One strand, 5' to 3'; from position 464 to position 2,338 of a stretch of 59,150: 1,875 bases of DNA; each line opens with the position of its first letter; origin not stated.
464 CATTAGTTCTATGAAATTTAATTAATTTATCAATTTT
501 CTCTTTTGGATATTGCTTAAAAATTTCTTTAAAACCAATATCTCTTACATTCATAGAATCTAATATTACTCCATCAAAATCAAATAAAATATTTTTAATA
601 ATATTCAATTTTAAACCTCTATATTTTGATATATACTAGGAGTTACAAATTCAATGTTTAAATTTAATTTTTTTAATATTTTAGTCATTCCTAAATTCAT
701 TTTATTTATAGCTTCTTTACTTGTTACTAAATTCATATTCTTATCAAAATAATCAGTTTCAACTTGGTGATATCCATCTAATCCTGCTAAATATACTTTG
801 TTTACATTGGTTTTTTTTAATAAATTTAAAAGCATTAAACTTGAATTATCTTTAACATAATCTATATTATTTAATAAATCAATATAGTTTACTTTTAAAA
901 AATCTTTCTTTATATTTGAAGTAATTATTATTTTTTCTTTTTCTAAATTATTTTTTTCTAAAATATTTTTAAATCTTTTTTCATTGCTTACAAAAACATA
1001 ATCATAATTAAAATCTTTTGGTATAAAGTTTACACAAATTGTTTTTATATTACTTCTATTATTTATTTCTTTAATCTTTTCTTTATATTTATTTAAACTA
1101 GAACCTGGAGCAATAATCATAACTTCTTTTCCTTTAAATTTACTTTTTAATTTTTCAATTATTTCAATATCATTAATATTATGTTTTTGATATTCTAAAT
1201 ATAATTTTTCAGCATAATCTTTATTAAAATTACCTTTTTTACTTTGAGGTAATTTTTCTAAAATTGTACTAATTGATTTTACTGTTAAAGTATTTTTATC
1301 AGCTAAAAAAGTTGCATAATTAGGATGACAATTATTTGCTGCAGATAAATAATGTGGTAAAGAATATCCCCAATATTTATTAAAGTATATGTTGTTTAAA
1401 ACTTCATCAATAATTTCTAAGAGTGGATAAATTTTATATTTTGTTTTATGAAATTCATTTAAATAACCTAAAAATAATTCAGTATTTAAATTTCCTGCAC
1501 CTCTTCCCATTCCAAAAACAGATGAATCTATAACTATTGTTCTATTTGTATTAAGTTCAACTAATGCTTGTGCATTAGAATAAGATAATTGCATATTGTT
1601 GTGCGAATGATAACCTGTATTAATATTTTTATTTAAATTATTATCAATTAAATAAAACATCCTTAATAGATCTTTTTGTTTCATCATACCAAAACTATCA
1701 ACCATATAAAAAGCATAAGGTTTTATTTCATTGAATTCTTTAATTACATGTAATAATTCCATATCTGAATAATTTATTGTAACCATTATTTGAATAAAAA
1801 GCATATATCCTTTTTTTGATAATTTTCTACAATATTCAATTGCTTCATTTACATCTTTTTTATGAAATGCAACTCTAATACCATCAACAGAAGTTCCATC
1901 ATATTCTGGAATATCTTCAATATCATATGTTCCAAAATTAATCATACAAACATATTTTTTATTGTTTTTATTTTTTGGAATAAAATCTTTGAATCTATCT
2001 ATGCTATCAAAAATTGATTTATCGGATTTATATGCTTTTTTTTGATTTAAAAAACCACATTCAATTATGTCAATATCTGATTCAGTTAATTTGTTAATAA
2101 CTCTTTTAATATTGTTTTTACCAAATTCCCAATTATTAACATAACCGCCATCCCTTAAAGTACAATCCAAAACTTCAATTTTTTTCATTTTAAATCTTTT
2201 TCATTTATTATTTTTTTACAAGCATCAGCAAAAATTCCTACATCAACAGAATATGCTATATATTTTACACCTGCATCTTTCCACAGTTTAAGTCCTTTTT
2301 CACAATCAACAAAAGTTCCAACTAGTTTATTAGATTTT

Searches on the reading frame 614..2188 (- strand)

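Call 20: search_protein_families(library=pfam, proteins=[window:614-2188:-], max_evalue=0.00001)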
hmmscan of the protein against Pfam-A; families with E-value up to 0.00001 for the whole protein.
window:614-2188:- (525 aa): 1 family
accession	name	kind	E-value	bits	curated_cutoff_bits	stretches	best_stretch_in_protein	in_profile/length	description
PF00682.25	HMGL-like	-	1.8e-17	64.1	29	1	4-244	2-240/260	HMGL-like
